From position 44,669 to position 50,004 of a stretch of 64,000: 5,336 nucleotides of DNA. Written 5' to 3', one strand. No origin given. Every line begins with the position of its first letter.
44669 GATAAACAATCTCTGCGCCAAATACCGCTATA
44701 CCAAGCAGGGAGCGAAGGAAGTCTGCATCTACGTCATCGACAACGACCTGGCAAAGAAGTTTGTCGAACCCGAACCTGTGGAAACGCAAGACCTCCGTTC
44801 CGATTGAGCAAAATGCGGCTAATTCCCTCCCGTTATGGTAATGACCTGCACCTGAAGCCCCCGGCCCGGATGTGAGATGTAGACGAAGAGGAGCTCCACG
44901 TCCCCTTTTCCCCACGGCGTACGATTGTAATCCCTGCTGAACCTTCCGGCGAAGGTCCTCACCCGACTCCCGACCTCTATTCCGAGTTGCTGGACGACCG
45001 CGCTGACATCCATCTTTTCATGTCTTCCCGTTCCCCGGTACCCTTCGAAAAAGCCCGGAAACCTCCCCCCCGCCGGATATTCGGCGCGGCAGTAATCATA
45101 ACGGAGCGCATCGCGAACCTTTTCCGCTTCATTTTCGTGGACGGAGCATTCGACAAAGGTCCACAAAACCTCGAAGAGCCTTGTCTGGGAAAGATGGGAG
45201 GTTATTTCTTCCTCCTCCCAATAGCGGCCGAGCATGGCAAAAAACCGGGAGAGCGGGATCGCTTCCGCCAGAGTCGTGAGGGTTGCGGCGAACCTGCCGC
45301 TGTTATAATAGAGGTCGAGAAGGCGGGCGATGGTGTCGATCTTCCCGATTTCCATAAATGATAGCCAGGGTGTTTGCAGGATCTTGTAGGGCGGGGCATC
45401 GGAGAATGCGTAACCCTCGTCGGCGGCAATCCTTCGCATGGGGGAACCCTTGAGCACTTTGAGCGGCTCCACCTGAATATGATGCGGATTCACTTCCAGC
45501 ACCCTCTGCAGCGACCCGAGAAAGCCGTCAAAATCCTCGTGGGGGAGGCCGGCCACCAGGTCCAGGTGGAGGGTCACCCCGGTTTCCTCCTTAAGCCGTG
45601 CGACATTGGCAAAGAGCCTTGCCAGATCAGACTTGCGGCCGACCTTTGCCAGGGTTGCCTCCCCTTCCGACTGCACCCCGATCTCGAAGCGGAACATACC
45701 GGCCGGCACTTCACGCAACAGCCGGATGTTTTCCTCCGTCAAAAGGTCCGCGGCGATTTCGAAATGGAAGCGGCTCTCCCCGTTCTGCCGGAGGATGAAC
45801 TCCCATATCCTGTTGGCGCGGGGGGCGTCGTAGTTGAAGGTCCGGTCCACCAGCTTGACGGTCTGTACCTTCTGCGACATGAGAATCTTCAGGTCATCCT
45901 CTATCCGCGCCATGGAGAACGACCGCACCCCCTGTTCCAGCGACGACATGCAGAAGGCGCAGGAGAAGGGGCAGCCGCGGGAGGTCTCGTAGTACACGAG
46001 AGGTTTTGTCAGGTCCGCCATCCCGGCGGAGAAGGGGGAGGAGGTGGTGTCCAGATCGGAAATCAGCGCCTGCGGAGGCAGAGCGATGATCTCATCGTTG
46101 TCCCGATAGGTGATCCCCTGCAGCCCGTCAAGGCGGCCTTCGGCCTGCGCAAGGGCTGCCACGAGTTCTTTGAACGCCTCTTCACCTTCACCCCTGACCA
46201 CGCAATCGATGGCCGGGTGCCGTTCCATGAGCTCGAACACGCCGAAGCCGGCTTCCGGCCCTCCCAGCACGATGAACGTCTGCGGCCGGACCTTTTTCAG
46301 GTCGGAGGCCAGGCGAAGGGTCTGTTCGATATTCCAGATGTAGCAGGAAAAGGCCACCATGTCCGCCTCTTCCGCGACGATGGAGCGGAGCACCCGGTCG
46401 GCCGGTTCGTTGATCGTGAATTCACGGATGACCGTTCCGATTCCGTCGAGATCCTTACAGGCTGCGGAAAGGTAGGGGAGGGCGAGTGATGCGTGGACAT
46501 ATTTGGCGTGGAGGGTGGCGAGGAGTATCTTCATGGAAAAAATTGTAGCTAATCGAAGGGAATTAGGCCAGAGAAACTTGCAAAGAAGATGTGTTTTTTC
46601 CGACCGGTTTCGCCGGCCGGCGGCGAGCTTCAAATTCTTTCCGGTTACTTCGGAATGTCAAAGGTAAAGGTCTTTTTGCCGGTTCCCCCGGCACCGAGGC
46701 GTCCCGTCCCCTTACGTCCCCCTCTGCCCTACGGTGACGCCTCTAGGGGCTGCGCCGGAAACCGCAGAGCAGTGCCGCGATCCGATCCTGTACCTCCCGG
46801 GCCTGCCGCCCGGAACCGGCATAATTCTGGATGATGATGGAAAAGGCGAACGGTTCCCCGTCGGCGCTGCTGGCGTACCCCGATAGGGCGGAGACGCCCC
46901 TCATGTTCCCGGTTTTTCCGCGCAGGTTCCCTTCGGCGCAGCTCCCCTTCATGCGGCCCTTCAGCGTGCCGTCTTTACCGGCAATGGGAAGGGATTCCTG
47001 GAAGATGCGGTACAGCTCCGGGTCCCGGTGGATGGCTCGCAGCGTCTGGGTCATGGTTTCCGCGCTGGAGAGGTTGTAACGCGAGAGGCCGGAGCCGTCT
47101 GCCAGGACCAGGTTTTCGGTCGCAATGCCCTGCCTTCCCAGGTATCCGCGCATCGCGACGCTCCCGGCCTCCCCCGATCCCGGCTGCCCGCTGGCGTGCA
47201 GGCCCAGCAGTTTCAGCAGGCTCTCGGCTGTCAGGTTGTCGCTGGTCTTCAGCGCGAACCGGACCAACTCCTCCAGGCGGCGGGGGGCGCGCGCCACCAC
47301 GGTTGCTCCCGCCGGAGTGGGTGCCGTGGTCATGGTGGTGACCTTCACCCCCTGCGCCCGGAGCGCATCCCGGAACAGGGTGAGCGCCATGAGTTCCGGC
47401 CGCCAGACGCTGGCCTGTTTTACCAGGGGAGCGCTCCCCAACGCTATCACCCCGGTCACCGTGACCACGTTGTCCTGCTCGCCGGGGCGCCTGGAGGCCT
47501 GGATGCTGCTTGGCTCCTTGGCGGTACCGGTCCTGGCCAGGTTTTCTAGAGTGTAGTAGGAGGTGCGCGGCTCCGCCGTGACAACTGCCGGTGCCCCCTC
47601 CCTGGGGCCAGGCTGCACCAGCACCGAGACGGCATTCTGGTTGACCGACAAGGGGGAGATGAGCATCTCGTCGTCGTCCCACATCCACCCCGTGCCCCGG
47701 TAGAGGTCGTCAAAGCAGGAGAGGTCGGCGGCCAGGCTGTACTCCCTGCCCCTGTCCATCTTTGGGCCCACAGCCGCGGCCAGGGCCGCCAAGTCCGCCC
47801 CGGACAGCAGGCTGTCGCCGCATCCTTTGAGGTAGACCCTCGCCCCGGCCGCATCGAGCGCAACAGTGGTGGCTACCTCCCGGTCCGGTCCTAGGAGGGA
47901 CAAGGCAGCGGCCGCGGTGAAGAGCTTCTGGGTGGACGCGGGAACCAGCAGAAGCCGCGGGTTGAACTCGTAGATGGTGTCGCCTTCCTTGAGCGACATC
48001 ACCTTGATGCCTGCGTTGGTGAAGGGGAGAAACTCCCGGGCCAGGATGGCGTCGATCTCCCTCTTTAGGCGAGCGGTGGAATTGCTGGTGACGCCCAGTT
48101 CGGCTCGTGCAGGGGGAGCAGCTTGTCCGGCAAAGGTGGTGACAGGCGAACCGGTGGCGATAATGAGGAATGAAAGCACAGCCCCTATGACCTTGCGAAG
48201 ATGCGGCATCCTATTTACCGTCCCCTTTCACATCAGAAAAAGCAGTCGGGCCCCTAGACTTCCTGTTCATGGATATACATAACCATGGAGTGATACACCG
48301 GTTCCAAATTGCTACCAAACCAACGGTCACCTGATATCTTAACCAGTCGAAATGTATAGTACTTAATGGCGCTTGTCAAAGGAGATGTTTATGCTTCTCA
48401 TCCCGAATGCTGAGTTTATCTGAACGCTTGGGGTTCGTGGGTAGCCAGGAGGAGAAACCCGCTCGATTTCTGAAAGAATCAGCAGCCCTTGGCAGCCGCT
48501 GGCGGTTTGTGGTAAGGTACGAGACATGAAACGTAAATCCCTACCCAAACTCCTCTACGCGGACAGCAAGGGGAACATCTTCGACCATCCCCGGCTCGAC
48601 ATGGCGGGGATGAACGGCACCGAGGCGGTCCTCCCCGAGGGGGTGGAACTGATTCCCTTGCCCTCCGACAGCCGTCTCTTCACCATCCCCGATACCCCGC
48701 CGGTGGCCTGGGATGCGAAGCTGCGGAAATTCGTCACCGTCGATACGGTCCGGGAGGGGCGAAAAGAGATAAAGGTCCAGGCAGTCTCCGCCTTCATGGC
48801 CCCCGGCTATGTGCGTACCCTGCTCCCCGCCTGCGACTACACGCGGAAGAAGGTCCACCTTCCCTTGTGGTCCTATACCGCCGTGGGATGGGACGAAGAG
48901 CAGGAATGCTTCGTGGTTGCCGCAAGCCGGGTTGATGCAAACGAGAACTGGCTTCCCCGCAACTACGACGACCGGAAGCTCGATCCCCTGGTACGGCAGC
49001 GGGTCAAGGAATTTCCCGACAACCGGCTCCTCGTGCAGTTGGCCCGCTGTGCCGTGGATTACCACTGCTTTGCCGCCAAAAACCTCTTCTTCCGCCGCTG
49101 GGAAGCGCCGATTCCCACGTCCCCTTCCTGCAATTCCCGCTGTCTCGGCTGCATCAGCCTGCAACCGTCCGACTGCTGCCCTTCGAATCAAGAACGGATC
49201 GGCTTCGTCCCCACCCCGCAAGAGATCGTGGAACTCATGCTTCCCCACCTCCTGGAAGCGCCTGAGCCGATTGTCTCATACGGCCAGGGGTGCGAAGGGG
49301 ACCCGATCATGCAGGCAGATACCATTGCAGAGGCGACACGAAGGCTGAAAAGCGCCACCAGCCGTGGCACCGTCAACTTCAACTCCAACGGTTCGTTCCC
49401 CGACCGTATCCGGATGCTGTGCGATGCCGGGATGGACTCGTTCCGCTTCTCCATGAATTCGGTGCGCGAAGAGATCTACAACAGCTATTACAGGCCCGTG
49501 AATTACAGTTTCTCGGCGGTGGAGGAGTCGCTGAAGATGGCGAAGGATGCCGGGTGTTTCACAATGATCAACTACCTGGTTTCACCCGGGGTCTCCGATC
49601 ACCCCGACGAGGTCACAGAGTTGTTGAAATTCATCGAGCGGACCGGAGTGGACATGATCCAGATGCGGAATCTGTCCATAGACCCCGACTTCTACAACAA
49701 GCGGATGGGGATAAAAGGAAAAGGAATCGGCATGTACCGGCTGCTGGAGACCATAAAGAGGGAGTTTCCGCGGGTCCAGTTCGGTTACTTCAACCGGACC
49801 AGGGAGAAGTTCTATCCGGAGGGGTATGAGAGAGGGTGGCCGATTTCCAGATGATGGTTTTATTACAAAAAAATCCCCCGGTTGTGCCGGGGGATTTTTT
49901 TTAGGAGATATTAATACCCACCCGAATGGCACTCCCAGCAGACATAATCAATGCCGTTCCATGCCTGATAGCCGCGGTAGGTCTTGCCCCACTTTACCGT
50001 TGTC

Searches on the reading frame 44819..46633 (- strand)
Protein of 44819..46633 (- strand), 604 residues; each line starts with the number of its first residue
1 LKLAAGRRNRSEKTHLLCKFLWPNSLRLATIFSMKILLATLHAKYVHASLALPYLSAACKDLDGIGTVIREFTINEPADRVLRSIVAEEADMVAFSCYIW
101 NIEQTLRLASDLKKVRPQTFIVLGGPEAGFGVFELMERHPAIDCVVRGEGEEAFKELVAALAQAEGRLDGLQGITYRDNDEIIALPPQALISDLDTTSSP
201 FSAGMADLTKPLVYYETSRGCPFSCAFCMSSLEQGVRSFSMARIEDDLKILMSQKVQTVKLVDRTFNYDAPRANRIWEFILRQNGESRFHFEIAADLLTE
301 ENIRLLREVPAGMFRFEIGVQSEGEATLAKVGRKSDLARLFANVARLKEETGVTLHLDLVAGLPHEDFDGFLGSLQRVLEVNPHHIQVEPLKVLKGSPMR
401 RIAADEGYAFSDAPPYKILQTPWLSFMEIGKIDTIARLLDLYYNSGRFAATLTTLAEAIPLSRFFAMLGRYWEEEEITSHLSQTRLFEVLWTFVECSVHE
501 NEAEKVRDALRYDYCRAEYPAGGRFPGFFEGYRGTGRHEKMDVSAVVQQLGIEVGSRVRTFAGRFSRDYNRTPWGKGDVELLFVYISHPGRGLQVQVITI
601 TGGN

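Call 75: search_protein_families(library=pfam, proteins=[window:44819-46633:-], max_evalue=0.00001)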
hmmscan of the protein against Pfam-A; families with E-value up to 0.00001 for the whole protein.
window:44819-46633:- (604 aa): 3 families
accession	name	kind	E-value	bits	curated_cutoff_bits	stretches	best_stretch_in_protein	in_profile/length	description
PF13311.11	DUF4080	-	1.2e-26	94.5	22.9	1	407-521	4-119/188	Protein of unknown function (DUF4080)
PF02310.24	B12-binding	-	2.8e-23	82.5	32.1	1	40-158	5-121/121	B12 binding domain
PF04055.27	Radical_SAM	-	1.3e-14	55.2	29.5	1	215-370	1-158/166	Radical SAM superfamily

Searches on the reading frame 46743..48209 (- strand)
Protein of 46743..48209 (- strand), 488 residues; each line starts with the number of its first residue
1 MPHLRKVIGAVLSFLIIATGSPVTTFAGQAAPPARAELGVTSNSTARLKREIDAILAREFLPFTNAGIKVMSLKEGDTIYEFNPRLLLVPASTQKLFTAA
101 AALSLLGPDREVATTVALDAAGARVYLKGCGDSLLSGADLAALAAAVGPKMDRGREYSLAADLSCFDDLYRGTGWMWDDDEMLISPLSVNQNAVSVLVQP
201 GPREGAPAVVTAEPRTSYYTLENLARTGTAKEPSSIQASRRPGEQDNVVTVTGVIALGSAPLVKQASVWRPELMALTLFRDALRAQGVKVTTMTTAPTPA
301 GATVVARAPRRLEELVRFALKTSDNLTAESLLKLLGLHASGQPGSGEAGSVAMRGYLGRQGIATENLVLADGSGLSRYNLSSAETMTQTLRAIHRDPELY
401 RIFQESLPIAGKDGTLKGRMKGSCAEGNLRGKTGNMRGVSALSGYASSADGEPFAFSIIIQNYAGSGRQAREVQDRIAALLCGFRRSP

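Call 75: search_protein_families(library=pfam, proteins=[window:46743-48209:-], max_evalue=0.00001)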
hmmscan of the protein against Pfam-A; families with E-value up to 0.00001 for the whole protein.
window:46743-48209:- (488 aa): 1 family
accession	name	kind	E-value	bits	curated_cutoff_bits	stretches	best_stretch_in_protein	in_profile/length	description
PF02113.21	Peptidase_S13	-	1.4e-92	311.2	22.8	1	49-480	2-440/444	D-Ala-D-Ala carboxypeptidase 3 (S13) family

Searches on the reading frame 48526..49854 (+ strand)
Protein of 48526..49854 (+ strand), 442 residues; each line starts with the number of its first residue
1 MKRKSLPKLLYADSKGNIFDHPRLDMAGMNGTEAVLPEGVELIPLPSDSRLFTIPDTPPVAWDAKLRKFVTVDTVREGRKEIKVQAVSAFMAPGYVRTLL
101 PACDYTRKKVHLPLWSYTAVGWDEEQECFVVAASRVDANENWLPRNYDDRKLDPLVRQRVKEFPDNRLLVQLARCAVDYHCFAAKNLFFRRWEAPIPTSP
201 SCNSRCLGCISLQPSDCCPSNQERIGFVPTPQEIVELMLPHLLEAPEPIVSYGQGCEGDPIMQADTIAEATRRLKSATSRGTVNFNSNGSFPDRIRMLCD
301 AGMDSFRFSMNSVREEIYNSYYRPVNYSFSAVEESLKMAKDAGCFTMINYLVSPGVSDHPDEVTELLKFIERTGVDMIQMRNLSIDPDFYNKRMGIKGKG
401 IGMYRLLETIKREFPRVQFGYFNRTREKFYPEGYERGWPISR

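Call 75: search_protein_families(library=pfam, proteins=[window:48526-49854:+], max_evalue=0.00001)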
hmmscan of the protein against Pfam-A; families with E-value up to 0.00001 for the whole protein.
window:48526-49854:+ (442 aa): 1 family
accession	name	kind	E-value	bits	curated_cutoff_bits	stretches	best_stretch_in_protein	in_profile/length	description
PF04055.27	Radical_SAM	-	1.3e-14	55.2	29.5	1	196-366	1-165/166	Radical SAM superfamily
